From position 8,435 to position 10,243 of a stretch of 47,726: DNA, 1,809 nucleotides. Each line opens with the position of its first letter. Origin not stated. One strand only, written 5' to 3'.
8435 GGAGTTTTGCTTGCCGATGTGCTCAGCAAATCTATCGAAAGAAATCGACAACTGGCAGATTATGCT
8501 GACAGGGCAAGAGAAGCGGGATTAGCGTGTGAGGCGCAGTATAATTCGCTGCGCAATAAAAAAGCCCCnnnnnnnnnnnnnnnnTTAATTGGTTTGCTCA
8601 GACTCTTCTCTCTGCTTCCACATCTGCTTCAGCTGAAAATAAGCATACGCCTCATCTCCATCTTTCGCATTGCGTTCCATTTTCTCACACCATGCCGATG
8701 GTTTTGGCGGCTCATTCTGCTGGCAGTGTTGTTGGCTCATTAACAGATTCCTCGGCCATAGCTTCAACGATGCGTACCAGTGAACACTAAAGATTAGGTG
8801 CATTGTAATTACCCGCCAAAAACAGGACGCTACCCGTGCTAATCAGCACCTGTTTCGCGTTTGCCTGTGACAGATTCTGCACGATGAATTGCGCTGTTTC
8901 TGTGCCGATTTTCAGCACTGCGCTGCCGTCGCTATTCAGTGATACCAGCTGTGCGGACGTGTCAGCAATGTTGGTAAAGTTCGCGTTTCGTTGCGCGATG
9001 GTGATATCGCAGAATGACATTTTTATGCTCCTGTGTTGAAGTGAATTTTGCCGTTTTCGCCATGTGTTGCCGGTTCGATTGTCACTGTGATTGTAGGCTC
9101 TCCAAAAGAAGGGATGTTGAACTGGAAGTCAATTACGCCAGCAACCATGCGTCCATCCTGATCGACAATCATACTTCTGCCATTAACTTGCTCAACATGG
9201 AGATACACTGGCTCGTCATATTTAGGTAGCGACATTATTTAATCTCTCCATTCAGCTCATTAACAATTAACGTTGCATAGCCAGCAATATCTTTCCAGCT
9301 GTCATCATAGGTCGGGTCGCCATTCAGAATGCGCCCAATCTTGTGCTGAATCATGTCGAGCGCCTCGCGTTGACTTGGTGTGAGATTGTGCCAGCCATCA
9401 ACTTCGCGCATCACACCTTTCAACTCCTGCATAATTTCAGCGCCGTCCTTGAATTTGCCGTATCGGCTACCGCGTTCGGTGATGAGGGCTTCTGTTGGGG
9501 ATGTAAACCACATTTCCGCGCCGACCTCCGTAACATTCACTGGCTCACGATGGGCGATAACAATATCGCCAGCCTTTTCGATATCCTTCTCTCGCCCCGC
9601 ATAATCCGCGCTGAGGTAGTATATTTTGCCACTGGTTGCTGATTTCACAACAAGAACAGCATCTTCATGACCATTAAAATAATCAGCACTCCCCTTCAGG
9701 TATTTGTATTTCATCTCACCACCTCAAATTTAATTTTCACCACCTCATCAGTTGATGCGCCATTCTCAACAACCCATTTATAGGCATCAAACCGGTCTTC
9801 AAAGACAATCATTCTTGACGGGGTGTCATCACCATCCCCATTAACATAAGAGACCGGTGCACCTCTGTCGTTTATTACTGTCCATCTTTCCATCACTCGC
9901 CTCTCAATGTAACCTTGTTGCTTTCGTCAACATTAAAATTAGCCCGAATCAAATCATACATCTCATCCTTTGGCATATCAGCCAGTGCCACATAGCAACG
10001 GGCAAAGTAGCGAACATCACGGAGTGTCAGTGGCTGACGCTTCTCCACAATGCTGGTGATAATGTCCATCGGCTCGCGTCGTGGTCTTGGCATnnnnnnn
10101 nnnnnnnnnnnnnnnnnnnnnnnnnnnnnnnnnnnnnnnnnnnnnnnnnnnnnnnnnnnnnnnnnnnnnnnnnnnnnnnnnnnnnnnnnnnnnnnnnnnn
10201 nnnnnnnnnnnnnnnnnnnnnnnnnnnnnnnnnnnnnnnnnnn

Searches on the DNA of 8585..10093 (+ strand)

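Call 72: search_dna_similar(query=window:8585-10093:+, collection=phages, mode=near, max_rows=12)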
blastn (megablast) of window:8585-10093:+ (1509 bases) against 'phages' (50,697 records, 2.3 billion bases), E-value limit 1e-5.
Records with a match: 177; places in all: 179; records where one place covers at least 80% of the query: 12.
Best place of each record, by identity: >=99% 2; 95-99% 12; 90-95% 121; 80-90% 38; 60-80% 4.
By first word of the organism name: Salmonella 127; Klebsiella 23; Escherichia 18; Shigella 4; Aeromonas 2; Vibrio 2; Acinetobacter 1.
By host as written in the record: - 70; Klebsiella pneumoniae 17; Escherichia coli 9; Salmonella enterica subsp. enterica serovar Typhimurium 9; Salmonella enterica 9; Salmonella sp. 8; Salmonella enterica subsp. enterica serovar Enteritidis 4; Salmonella enterica subsp. enterica serovar Typhi 3; and 33 more.
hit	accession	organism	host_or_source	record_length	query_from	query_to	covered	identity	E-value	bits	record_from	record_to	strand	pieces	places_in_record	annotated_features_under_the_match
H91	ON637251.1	Escherichia phage 6947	Escherichia coli UCS2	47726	1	1509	100%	100.0%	0e+0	2787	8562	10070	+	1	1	hypothetical protein (x6)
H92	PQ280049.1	Escherichia phage HC8A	Escherichia coli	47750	1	1509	100%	100.0%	0e+0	2787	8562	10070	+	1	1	hypothetical protein (x6)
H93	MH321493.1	Salmonella phage Skate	Salmonella enterica subsp. enterica ...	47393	1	1509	100%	96.4%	0e+0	2483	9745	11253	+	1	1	hypothetical protein (x6) | ribosome_binding_site (x5)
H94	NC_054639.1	Salmonella phage Skate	Salmonella enterica subsp. enterica ...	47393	1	1509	100%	96.4%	0e+0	2483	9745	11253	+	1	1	hypothetical protein (x6) | ribosome_binding_site (x5)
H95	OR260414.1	Salmonella phage PSH-1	Salmonella sp.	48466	1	1509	100%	96.4%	0e+0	2483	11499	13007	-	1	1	record has no annotation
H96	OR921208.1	Salmonella phage PJN025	Salmonella sp.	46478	1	1509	100%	96.4%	0e+0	2483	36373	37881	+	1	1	hypothetical protein (x6)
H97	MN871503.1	Salmonella virus SeLz-2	Salmonella enterica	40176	1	1509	100%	96.3%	0e+0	2477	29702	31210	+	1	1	record has no annotation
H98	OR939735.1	Salmonella phage ZBSTP8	Salmonella enterica subsp. enterica ...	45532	1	1509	100%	96.3%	0e+0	2477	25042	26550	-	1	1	hypothetical protein (x6)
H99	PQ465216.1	Salmonella phage BUCT_XGG_PSM_3377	Salmonella enterica subsp. enterica ...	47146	1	1509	100%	96.3%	0e+0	2477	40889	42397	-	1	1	hypothetical protein (x6)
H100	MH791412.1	Salmonella phage SeSz-2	Salmonella enterica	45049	180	1509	88%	98.6%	0e+0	2357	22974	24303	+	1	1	hypothetical protein (x5)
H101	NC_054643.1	Salmonella phage SeSz-2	Salmonella enterica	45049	180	1509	88%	98.6%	0e+0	2357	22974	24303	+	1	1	hypothetical protein (x5)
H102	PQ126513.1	Salmonella phage ZK22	Salmonella enterica subsp. enterica ...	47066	1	1509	86%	95.9%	0e+0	2107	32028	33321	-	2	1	hypothetical protein (x3) | holin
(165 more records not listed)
